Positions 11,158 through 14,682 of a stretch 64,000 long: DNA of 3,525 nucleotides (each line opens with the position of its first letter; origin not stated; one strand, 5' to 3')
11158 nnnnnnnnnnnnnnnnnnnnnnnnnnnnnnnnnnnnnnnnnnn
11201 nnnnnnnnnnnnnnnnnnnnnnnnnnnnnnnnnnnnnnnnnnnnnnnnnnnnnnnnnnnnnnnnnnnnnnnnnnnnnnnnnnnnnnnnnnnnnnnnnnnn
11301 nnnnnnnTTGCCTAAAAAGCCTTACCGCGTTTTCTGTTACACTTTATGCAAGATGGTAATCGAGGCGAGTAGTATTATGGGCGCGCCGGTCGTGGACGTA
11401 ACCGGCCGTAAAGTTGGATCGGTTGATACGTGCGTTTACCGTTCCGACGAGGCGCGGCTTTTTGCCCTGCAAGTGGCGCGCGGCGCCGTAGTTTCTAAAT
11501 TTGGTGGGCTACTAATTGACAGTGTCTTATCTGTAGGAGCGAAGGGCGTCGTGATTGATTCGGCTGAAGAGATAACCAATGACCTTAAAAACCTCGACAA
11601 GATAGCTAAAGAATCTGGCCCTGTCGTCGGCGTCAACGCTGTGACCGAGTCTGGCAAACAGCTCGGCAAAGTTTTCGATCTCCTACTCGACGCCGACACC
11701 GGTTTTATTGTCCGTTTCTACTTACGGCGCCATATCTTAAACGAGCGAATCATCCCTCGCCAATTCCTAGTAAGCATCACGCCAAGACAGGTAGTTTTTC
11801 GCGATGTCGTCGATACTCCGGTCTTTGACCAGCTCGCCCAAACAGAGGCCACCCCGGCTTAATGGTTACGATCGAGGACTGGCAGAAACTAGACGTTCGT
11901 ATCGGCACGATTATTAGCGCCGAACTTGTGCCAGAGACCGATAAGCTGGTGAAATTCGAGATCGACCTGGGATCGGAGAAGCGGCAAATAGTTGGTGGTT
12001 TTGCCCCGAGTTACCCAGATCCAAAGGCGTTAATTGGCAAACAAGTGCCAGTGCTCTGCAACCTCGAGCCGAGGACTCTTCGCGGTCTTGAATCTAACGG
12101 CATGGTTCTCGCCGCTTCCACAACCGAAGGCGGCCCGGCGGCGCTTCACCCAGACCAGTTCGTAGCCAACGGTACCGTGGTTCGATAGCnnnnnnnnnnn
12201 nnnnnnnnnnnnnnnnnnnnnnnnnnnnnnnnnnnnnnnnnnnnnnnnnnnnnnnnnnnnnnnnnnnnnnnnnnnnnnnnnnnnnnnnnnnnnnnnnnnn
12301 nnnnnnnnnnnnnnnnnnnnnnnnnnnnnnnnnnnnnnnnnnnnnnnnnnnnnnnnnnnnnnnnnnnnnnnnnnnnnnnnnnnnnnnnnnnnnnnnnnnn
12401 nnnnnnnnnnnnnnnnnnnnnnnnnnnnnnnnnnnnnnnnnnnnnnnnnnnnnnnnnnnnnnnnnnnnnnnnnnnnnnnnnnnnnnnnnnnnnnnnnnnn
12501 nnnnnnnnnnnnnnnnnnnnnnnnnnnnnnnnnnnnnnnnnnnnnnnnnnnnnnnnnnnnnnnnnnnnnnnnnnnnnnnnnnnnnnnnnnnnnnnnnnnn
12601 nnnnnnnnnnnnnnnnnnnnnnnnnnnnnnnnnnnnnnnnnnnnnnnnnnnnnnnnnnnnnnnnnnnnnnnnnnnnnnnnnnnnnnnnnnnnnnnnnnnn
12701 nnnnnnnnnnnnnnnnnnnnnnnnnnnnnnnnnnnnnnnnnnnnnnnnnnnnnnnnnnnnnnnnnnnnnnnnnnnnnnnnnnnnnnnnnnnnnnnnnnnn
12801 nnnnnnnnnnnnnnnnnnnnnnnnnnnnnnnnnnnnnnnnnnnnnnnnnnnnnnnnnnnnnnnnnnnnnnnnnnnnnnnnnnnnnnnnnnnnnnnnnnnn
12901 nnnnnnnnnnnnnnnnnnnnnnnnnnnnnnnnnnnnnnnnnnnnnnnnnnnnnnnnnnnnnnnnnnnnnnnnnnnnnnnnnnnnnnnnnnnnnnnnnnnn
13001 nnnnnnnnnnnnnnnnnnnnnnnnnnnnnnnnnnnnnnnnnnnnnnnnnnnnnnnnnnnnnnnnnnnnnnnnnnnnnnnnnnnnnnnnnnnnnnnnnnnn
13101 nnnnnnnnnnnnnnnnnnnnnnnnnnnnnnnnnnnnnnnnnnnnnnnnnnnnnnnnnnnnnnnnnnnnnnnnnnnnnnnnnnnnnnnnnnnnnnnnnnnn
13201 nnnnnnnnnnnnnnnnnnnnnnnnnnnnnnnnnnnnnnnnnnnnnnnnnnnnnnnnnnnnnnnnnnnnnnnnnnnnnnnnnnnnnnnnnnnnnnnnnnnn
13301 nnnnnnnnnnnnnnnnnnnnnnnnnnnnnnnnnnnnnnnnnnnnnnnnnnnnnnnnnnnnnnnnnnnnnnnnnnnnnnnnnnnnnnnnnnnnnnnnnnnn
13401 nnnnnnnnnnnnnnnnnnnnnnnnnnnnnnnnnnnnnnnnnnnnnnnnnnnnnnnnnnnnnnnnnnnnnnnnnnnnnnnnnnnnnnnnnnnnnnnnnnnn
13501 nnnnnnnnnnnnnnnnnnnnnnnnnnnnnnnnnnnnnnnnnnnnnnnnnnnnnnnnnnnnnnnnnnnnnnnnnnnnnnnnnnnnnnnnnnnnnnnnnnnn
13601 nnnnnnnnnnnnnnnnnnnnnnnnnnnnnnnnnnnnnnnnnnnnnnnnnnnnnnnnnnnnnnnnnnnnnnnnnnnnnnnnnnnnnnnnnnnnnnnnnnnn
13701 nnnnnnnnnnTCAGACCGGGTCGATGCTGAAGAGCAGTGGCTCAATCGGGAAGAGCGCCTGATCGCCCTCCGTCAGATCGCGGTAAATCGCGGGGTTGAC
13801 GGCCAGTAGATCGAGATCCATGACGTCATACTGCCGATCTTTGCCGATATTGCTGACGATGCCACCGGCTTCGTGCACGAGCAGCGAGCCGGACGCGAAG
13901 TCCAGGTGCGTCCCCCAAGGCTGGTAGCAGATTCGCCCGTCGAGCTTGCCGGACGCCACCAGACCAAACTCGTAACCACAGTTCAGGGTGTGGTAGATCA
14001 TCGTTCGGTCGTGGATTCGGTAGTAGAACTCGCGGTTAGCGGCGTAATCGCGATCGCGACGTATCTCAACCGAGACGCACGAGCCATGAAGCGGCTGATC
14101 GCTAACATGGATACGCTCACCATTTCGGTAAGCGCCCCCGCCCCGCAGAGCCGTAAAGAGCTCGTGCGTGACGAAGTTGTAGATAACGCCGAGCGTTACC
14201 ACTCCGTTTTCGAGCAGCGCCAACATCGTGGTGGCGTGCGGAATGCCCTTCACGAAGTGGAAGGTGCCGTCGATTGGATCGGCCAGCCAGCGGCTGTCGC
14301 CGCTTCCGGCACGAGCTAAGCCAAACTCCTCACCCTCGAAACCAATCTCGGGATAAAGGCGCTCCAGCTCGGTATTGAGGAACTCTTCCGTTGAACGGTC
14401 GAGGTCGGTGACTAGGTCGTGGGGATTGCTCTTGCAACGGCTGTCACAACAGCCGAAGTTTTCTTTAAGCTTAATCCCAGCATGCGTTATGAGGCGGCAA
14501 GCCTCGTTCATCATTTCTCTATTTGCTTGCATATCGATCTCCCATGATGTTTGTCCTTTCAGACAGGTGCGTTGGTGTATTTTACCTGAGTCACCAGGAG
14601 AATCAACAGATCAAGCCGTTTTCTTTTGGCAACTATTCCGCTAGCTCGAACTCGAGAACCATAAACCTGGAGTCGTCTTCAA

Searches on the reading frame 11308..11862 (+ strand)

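Call 81: search_protein_families(library=pfam, proteins=[window:11308-11862:+], max_evalue=0.001)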
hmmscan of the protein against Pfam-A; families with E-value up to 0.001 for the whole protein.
window:11308-11862:+ (184 aa): 1 family
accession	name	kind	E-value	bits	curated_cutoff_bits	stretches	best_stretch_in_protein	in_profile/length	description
PF05239.21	PRC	-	2.4e-08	34.3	21.2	0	18-85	4-73/78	PRC-barrel domain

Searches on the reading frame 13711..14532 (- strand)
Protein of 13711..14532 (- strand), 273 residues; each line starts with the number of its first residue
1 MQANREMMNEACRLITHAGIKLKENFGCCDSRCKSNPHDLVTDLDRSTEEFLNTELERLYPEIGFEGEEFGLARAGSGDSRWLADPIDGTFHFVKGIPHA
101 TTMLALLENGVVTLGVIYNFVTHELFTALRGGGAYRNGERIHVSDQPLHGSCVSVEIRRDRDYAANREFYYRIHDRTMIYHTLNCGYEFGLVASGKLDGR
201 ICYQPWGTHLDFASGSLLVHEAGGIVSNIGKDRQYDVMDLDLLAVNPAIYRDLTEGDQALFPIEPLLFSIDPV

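Call 48: search_protein_families(library=pfam, proteins=[window:13711-14532:-], max_evalue=0.0001)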
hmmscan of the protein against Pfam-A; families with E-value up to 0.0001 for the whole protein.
window:13711-14532:- (273 aa): 1 family
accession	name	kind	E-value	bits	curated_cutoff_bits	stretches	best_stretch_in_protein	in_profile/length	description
PF00459.30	Inositol_P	-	4.5e-44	151.4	27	1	5-246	3-254/271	Inositol monophosphatase family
